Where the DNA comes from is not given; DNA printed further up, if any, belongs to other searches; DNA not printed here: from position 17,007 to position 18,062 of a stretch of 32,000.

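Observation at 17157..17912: Coiled-coil / polyproline-repeat protein with a C-terminal LKKI amphipathic helix: possible cytoskeleton-regulator-like (WASP/VASP-flavoured) protein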

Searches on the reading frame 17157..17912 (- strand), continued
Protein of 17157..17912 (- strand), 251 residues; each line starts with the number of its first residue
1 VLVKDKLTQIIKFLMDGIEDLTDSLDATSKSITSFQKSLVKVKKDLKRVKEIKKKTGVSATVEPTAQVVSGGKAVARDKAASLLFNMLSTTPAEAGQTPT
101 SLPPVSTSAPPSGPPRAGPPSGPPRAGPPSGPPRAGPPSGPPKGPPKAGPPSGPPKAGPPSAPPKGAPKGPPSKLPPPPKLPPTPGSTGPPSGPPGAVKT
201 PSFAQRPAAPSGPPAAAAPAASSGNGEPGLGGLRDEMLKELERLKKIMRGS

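Call 30: find_related_loci(query=A2, collection=genome_contigs, flank=6000)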
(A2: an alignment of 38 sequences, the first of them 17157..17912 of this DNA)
Query A2 (251 aa) in genome_contigs; peptide patterns used: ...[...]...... (x = any residue, [..] = any of these).
315 stretches matched a pattern; 117 encode a relative of the query (tblastn E <= 1e-3); the best 80 are kept; 80 distinct loci.
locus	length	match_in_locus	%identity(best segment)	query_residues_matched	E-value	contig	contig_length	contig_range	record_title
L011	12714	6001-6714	79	1-251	3e-85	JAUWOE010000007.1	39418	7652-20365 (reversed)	MAG: Promethearchaeum sp. isolate CSMAG_2442 CSMAG_2442_k141_884165_length_39418_cov_7.8054, whole genome shotgun sequen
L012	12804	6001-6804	56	1-250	2e-62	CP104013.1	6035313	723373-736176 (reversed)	Candidatus Lokiarchaeum ossiferum isolate Loki-B35 chromosome, complete genome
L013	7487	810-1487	41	6-250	9e-35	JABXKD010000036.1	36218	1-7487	MAG: Promethearchaeota archaeon isolate Hel_238_bin105 NODE_36_length_36218_cov_25.300683, whole genome shotgun sequence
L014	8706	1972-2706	48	2-251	6e-34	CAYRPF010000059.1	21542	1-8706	MAG TPA_asm: uncultured archaeon isolate binchicken_co256_1 genome assembly, contig: NODE_4792_length_21542_cov_7.686369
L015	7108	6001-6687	44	4-250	7e-33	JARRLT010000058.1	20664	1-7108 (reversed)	MAG: Promethearchaeota archaeon isolate Spart_079_MAG scaffold_2025, whole genome shotgun sequence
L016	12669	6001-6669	42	6-250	6e-32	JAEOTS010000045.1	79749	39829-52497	MAG: Promethearchaeota archaeon isolate YT5_023 k127_11708617, whole genome shotgun sequence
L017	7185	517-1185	41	4-250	3e-31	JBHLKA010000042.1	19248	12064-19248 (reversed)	MAG: Candidatus Hodarchaeota archaeon isolate DZ1B.205 DZ1B.205@8014, whole genome shotgun sequence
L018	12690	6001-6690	41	4-250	2e-31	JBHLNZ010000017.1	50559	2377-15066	MAG: Promethearchaeota archaeon isolate DZ2S.411 DZ2S.411@1694, whole genome shotgun sequence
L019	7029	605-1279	41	6-250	2e-31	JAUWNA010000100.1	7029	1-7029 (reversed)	MAG: Promethearchaeota archaeon isolate CSMAG_2412 CSMAG_2412_k141_441928_length_7029_cov_9.5646, whole genome shotgun s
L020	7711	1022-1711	41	4-250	1e-30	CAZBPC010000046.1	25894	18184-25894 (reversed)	MAG TPA_asm: uncultured archaeon isolate SRP214966_co1_316 genome assembly, contig: NODE_2721_length_25894_cov_15.260498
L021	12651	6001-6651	40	4-250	4e-30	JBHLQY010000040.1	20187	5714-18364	MAG: Candidatus Thorarchaeota archaeon isolate QM1B.325 QM1B.325@8622, whole genome shotgun sequence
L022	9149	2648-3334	38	6-250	2e-29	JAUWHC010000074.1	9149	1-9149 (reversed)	MAG: Promethearchaeota archaeon isolate CSMAG_2258 CSMAG_2258_k141_1426567_length_9149_cov_10.5742, whole genome shotgun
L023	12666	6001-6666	40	6-250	1e-29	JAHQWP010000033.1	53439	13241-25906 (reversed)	MAG: Promethearchaeia archaeon isolate ABR11 NODE_145_length_53439_cov_6, whole genome shotgun sequence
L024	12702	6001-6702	38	6-250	2e-29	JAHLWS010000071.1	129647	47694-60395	MAG: Promethearchaeota archaeon isolate 33X4 k141_64871, whole genome shotgun sequence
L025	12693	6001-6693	38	1-250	6e-29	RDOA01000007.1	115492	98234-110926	MAG: Promethearchaeota archaeon isolate DZG_bin1.240 NODE_7_length_115492_cov_21.185409, whole genome shotgun sequence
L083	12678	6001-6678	32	1-250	2e-14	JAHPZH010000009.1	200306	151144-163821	MAG: Candidatus Helarchaeota archaeon isolate LW55_61 NODE_75_length_200306_cov_16.336812, whole genome shotgun sequence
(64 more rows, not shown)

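Call 34: search_solved_structures(query=L002:10901-11290:+, max_evalue=1)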
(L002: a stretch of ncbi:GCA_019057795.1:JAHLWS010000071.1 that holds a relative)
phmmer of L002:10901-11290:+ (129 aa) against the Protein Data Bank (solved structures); distinct sequences matched with E-value up to 1: 0.

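Call 35: search_solved_structures(query=L002:9658-10773:+, max_evalue=1e-20)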
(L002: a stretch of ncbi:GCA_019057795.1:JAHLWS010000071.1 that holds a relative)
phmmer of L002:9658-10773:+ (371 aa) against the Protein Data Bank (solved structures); distinct sequences matched with E-value up to 1e-20: 142 (the best 60 are shown).
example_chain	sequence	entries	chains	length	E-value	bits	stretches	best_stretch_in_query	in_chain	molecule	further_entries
9wc4_A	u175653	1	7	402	1.8e-92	313.4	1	6-365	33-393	HC1 actin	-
8thx_A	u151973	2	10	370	1.1e-88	301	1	6-365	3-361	Actin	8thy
4efh_A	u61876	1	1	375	2e-88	300.1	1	6-365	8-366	Actin-1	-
8a5d_V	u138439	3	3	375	2.3e-88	299.9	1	6-365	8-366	Actin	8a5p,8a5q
1yag_A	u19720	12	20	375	6.6e-88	298.4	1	6-365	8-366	PROTEIN (ACTIN) | Actin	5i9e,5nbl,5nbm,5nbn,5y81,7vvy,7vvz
7yfn_A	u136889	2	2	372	6.8e-88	298.4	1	6-365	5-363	Actin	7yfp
3b63_C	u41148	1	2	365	7.5e-88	298.2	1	6-365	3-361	Actin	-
8ti3_A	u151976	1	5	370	7.6e-88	298.2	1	6-365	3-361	Actin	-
7ju4_u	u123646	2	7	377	9e-88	298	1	6-365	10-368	Actin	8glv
8oid_C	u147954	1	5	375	2.7e-87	296.4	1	6-365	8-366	Actin, cytoplasmic 1, N-terminally processed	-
1dej_A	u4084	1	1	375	3.5e-87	296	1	6-365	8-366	CHIMERIC ACTIN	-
8rtt_A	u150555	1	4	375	3.7e-87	295.9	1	6-365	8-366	Actin, cytoplasmic 1, N-terminally processed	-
8rty_A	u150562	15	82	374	3.7e-87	295.9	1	6-365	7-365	Actin, cytoplasmic 1, N-terminally processed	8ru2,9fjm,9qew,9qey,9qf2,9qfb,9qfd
8trm_A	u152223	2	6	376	3.8e-87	295.9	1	6-365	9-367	Actin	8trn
7p1h_B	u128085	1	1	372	3.8e-87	295.9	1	6-365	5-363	Actin, cytoplasmic 1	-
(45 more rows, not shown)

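Call 36: predict_structure(alignment_id=A2)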
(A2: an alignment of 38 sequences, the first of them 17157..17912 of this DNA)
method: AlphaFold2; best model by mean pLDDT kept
length: 251 residues; sequences in the alignment: 38
mean_pLDDT: 63.7   pTM: 0.22
mean pLDDT of the five models: 63.7, 61.8, 61.7, 60.4, 59.5
residues with pLDDT >= 90: 53; 70-90: 27; 50-70: 100; < 50: 71
segments of 3 or more residues with pLDDT < 50: 56-63, 65-72, 93-103, 194-197, 205-213, 215-226
pLDDT, mean of each block of 10 residues (from residue 1): 86 95 94 94 84 53 45 58 70 46 46 51 53 55 57 57 55 66 57 48 47 44 49 87 95 63
secondary structure, 60 per line:
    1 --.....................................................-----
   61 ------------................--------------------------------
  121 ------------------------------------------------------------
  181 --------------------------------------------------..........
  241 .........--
elements in order: H3-55 H73-88 H231-249

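Call 38: search_protein_representatives(alignment_id=A2)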
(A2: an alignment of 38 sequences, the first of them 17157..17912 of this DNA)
Query: 38 sequences, 227 profile positions. Proteins with E-value up to 0.001 (for the whole library): 81; up to 1e-10: 41; up to 1e-30: 14. The best 81 are listed.
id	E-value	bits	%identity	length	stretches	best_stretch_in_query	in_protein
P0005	1.0e-78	280.7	-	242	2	1-142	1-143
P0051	1.9e-70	253.7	-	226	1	3-227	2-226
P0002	2.4e-62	227.2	-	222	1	6-227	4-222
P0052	7.5e-59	215.8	-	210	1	4-227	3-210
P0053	2.3e-53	197.8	-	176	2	3-143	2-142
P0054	1.4e-51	192.0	-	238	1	4-226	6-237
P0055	1.1e-50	189.1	-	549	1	2-227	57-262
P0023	1.9e-48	181.7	-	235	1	3-223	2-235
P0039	4.0e-47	177.4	-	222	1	3-227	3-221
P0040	4.2e-45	170.8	-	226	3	1-205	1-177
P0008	9.2e-40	153.3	-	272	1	1-227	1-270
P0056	1.9e-39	152.3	-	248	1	3-226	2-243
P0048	5.1e-35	137.8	-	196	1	3-226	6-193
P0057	4.8e-32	128.1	-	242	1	1-226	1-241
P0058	4.6e-30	121.6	-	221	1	5-227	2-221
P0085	1.1e-10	58.2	-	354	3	182-227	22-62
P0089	1.0e-09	55.0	-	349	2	176-227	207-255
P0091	1.4e-09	54.6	-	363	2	207-226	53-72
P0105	1.0e-06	45.2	-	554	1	122-225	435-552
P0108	1.5e-06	44.7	-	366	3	181-227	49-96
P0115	4.2e-05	39.9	-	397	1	151-225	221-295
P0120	1.6e-04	38.0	-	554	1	125-225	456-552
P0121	4.0e-04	36.7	-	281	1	57-225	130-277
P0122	4.6e-04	36.5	-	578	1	102-225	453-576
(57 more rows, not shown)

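Call 57: search_protein_families(library=pfam, proteins=[P0055, P0085, P0089, P0091, P0108, P0115, P0105, P0120, P0122, P0121], max_evalue=0.01)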
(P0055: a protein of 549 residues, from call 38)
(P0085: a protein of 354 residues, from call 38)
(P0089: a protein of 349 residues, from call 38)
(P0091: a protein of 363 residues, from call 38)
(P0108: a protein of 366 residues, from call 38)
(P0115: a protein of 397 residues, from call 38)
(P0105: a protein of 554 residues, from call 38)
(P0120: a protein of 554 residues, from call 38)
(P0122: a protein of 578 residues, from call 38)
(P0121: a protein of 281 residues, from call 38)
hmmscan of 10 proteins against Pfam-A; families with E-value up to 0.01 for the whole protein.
P0055 (549 aa): 1 family
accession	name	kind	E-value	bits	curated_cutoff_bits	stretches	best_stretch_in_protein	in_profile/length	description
PF13676.11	TIR_2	-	6.3e-18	65.9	28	1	427-534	2-108/122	TIR domain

P0085 (354 aa): 0 families

P0089 (349 aa): 2 families
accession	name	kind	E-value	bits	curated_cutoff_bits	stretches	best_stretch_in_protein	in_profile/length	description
PF00071.28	Ras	-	5.5e-10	39.5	21.6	1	5-105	32-135/162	Ras family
PF08477.19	Roc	-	2.8e-08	34.4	27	1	5-84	32-116/119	Ras of Complex, Roc, domain of DAPkinase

P0091 (363 aa): 0 families

P0108 (366 aa): 0 families

P0115 (397 aa): 2 families
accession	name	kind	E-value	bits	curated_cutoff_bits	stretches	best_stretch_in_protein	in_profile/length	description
PF08477.19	Roc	-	3.8e-10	40.5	27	1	8-118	1-115/119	Ras of Complex, Roc, domain of DAPkinase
PF00071.28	Ras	-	1.7e-09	37.9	21.6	1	8-119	1-112/162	Ras family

P0105 (554 aa): 0 families

P0120 (554 aa): 0 families

P0122 (578 aa): 0 families

P0121 (281 aa): 0 families

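Call 58: search_protein_families(library=pfam, proteins=[L002:10898-11287:+, L013:4748-5110:+, L002:7445-7708:-, L003:9043-9309:-, L002:8801-9544:+, L004:5978-7246:-, L004:5062-5964:-], max_evalue=0.01)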
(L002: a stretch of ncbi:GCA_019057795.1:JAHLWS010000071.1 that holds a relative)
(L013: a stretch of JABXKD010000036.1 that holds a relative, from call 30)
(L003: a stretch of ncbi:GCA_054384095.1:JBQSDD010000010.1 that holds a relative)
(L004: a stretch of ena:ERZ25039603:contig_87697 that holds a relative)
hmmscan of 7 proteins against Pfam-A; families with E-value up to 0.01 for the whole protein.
L002:10898-11287:+ (130 aa): 0 families

L013:4748-5110:+ (121 aa): 0 families

L002:7445-7708:- (88 aa): 0 families

L003:9043-9309:- (89 aa): 0 families

L002:8801-9544:+ (248 aa): 1 family
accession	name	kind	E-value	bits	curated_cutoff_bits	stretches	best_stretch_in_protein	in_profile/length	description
PF02585.22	PIG-L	-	3.9e-22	79.6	28.2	1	22-142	1-129/129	GlcNAc-PI de-N-acetylase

L004:5978-7246:- (422 aa): 0 families

L004:5062-5964:- (300 aa): 0 families

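Call 61: search_solved_structures(query=A5, max_evalue=10)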
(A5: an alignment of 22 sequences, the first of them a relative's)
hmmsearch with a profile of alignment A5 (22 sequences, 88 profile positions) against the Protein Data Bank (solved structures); distinct sequences matched with E-value up to 10: 1.
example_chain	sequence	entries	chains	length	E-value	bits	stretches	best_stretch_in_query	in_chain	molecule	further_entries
5v93_s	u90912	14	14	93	0.82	12.8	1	19-59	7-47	30S ribosomal protein S19 | Small ribosomal subunit protein uS19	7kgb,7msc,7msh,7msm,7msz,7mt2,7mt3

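Call 62: search_solved_structures(query=A6, max_evalue=10)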
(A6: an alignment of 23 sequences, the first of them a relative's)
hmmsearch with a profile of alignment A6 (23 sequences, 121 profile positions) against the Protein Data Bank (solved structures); distinct sequences matched with E-value up to 10: 4.
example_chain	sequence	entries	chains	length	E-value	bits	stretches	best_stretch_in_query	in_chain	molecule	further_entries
5k1y_C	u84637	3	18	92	0.11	15.6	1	56-116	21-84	AspA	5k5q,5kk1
5k5o_A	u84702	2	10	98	0.13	15.3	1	57-116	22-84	AspA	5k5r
4rs8_A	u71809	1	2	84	0.32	14.1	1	56-115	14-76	AspA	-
1ycf_A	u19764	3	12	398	1.5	11.9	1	10-43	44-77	Nitric oxide reductase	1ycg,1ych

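Call 66: find_homologous_proteins(query=P0115, max_evalue=0.001)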
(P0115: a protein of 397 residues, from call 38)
Query P0115 (397 aa): 1 proteins with E <= 0.001 among 5782 candidates.
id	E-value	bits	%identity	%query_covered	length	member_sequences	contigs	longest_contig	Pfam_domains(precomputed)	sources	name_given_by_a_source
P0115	8.4e-272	919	100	100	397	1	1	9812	PF08477.20,PF00071.29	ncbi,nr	ncbi:MAG: hypothetical protein GF364_14595 [Candidatus Lokiarchaeota archaeon]|nr:hypothetical prote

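Call 67: find_encoding_contigs(protein=P0115, flank=10000, max_places=3)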
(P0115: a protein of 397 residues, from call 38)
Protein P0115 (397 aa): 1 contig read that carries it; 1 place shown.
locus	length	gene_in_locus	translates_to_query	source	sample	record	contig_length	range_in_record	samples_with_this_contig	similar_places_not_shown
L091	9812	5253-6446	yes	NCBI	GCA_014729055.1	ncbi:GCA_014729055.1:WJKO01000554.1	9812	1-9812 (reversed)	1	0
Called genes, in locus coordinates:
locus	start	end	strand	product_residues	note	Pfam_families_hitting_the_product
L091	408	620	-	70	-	-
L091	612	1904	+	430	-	PF06050:HGD-D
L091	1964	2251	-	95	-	-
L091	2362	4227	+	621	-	-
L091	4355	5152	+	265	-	PF00071:Ras, PF08477:Roc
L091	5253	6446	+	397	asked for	PF00071:Ras, PF08477:Roc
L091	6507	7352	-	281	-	PF00850:Hist_deacetyl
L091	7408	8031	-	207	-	PF00551:Formyl_trans_N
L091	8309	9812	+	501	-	?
